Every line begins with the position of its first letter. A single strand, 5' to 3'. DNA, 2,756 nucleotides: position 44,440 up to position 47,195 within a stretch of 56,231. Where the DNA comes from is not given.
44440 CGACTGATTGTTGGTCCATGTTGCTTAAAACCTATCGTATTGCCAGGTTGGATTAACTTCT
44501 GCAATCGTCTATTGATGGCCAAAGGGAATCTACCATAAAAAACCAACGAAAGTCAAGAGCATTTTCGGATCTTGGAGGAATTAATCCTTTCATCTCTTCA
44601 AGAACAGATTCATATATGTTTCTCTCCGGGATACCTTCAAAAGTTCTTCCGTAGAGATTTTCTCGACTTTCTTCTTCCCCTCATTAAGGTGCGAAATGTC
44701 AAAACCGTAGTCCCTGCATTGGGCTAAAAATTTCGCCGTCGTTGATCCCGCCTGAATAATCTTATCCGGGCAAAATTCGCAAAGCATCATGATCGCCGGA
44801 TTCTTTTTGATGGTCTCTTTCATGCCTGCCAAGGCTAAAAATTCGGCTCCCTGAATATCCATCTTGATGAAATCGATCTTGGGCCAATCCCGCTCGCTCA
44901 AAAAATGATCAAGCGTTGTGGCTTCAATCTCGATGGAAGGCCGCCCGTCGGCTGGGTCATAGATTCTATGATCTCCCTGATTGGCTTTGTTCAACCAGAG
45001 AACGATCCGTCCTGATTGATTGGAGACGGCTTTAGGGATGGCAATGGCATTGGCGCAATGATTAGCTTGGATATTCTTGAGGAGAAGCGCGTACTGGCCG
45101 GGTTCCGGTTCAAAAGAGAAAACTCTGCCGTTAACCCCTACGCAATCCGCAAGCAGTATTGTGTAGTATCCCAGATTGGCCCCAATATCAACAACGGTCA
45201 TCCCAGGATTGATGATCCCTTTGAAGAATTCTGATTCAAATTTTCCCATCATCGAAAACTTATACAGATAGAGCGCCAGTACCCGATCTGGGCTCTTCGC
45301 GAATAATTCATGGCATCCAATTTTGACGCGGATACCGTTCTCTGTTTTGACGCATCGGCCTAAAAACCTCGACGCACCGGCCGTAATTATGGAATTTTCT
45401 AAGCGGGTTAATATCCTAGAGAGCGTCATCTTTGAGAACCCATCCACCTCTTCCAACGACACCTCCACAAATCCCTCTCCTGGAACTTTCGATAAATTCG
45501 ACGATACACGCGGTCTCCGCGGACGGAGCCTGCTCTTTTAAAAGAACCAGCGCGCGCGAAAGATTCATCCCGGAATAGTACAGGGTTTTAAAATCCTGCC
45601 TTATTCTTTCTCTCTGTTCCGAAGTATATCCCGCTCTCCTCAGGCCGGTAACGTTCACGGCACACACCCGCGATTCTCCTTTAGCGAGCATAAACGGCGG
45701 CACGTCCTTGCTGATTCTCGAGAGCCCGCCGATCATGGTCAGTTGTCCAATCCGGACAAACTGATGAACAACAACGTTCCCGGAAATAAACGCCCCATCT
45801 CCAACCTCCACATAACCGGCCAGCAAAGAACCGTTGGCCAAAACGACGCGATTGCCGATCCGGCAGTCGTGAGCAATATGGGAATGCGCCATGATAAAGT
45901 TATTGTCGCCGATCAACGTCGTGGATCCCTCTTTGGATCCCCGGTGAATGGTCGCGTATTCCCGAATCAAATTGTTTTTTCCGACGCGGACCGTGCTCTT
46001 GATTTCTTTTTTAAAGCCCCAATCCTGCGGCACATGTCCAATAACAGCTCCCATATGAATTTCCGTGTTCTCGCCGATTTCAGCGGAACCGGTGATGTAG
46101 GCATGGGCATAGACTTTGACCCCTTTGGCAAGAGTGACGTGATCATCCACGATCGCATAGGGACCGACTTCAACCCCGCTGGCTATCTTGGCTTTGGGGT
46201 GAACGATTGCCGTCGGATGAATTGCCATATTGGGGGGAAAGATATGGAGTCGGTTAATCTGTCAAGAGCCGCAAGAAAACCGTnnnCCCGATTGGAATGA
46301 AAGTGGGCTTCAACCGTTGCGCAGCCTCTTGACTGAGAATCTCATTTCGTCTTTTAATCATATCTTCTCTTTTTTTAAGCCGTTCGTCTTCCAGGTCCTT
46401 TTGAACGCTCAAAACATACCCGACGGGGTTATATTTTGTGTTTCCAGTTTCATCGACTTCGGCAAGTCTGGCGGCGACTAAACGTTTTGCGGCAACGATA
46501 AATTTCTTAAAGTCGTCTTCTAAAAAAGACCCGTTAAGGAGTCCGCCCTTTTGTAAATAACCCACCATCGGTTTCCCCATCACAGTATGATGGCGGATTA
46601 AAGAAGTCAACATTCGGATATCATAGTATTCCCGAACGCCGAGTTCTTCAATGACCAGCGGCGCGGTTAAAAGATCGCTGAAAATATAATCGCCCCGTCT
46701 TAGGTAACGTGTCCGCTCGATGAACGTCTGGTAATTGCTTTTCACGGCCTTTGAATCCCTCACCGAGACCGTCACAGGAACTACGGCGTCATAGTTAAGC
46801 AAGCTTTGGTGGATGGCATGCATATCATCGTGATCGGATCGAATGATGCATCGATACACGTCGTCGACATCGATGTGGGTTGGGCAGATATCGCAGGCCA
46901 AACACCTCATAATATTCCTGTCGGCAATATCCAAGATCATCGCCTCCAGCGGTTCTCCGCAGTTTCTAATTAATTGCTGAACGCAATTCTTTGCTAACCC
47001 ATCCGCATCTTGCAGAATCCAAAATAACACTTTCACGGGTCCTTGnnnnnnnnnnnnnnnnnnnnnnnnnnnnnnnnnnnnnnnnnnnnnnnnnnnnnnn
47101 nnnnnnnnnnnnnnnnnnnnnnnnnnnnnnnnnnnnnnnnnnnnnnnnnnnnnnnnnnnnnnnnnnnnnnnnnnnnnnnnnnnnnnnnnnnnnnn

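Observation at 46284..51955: Five-gene string I cannot map to a known pathway: CDP-alcohol phosphatidyltransferase, NeuB paralog, ATP-grasp, MLE-type enolase, tandem Fe-S flavoprotein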

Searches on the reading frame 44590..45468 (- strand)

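Call 3: search_protein_families(library=pfam, proteins=[window:44590-45468:-], max_evalue=0.01)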
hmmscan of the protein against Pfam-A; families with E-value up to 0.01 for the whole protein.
window:44590-45468:- (292 aa): 4 families
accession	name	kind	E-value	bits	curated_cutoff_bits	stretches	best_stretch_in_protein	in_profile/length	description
PF05050.19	Methyltransf_21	-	1.9e-20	74.1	22.7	1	94-257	1-172/173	Methyltransferase FkbM domain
PF02475.24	TRM5-TYW2_MTfase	-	2.7e-06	27.9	28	1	71-144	19-92/164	TRM5/TYW2 methyltransferase domain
PF01135.25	PCMT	-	4.1e-05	23.9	20.3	1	79-141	66-126/210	Protein-L-isoaspartate(D-aspartate) O-methyltransferase (PCMT)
PF01728.25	FtsJ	-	0.00063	20.1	24.1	1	83-248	17-140/181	FtsJ-like methyltransferase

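Call 5: search_protein_families(library=ncbifam, proteins=[window:44590-45468:-], max_evalue=0.001)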
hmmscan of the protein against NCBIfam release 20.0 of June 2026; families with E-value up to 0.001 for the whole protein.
window:44590-45468:- (292 aa): 5 families
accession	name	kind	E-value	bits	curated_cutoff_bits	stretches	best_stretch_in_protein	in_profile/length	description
TIGR01444.1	fkbM_fam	subfamily_domain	8.1e-29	100.9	37.7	1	91-228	1-140/143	FkbM family methyltransferase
NF047824.1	tRNAwyosineTaw2Meth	equivalog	7.7e-05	22.5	350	1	80-144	85-148/245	tRNA(Phe) (4-demethylwyosine(37)-C(7)) aminocarboxypropyltransferase Taw2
TIGR02469.1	CbiT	equivalog_domain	0.00015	22.1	78.3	1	86-144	17-74/124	precorrin-6Y C5,15-methyltransferase (decarboxylating) subunit CbiT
TIGR00080.1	pimt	equivalog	0.00016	21.6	159.05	1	83-137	74-126/216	protein-L-isoaspartate O-methyltransferase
NF047649.1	MTase_UXPK_star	exception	0.00025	20.2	460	1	39-119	35-108/283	methyltransferase/UXPK-star double selenoprotein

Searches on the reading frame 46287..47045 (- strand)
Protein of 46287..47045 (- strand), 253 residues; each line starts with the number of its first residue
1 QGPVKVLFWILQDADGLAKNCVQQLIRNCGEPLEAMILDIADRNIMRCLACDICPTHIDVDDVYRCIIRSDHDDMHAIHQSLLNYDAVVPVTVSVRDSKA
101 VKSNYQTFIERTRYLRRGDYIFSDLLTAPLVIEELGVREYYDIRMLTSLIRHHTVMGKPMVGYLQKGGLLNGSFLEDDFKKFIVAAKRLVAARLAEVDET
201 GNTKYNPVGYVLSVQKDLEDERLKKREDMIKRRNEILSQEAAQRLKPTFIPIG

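Call 91: predict_structure(alignment_id=A4)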
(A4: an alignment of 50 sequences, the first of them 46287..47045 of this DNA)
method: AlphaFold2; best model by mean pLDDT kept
length: 253 residues; sequences in the alignment: 50
mean_pLDDT: 85.1   pTM: 0.84
mean pLDDT of the five models: 85.1, 84.8, 84.1, 80.9, 80.7
residues with pLDDT >= 90: 129; 70-90: 80; 50-70: 40; < 50: 4
segments of 3 or more residues with pLDDT < 50: 208-210
pLDDT, mean of each block of 10 residues (from residue 1): 94 96 98 96 81 65 75 88 94 95 83 72 90 95 89 88 97 98 97 85 52 65 78 88 80 57
secondary structure, 60 per line:
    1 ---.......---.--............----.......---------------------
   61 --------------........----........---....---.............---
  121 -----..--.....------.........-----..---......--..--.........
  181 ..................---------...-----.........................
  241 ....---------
elements in order: E4-10 H17-28 E33-39 H75-82 E87-94 H105-117 E130-134 H141-149 E160-165 H172-198 H216-244

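Call 93: fold_search(model_id=the predicted structure, library=pdb)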
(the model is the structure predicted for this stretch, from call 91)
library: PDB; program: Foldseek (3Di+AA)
matches with E <= 10: 1219; with E <= 0.001: 32
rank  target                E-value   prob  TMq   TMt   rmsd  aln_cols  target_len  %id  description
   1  3fvw_A                1.1e-04  1.00  0.44  0.57   5.3       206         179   12  Crystal structure of the Q8DWD8_STRMU protein from Streptococcus mutans. Northeast Structural Genomics Consortium targ (released 2009-02-10)
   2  2fzv_B                1.2e-04  1.00  0.49  0.50   8.0       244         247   12  Crystal Structure of an apo form of a Flavin-binding Protein from Shigella flexneri (released 2006-02-21)
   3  1sqs_A                1.7e-04  1.00  0.40  0.43   7.0       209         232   12  X-Ray Crystal Structure Protein SP1951 of Streptococcus pneumoniae. Northeast Structural Genomics Consortium Target Sp (released 2004-03-30)
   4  3f6r_A                1.8e-04  1.00  0.42  0.67   5.2       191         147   11  Desulfovibrio desulfuricans (ATCC 29577) oxidized flavodoxin (released 2009-06-09)
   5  4heq_A                2.1e-04  1.00  0.45  0.73   4.7       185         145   11  The crystal structure of flavodoxin from Desulfovibrio gigas (released 2013-01-30)
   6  8hgq                  2.1e-04  1.00  0.33  0.44   7.3       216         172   10  The apo-flavodoxin dimer from Synechococcus elongatus PCC 7942 (released 2022-12-14)
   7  2q9u_B                2.4e-04  1.00  0.40  0.27   5.7       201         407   11  Crystal structure of the flavodiiron protein from Giardia intestinalis (released 2007-12-11)
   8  5yog                  3.1e-04  1.00  0.39  0.61   5.9       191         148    9  Crystal Structure of flavodoxin with engineered disulfide bond N14C-C93 (released 2018-03-14)
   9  3hr4_A                4.0e-04  1.00  0.41  0.53   5.0       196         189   10  Human iNOS Reductase and Calmodulin Complex (released 2009-09-08)
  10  9c0w_B                4.0e-04  0.99  0.35  0.38   8.4       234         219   12  AzrC from Bacillus pacificus ROC1 bound to malachite green (released 2025-02-05)
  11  1fld                  4.3e-04  1.00  0.35  0.57   6.1       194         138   11  CLOSTRIDIUM BEIJERINCKII FLAVODOXIN MUTANT: G57T OXIDIZED (released 1997-03-12)
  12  2fax                  4.6e-04  1.00  0.34  0.55   6.5       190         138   13  CLOSTRIDIUM BEIJERINCKII FLAVODOXIN MUTANT: N137A OXIDIZED (150K) (released 1997-03-12)
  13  2fox                  4.9e-04  1.00  0.38  0.63   4.3       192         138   12  CLOSTRIDIUM BEIJERINCKII FLAVODOXIN: SEMIQUINONE (released 1997-03-12)
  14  1czr                  5.2e-04  1.00  0.35  0.48   9.4       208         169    9  COMPARISONS OF WILD TYPE AND MUTANT FLAVODOXINS FROM ANACYSTIS NIDULANS. STRUCTURAL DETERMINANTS OF THE REDOX POTENTIALS (released 1999-12-29)
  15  5zkp                  5.5e-04  1.00  0.41  0.26   5.9       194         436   10  Crystal structure of the human platelet-activating factor receptor in complex with SR 27417 (released 2018-06-20)
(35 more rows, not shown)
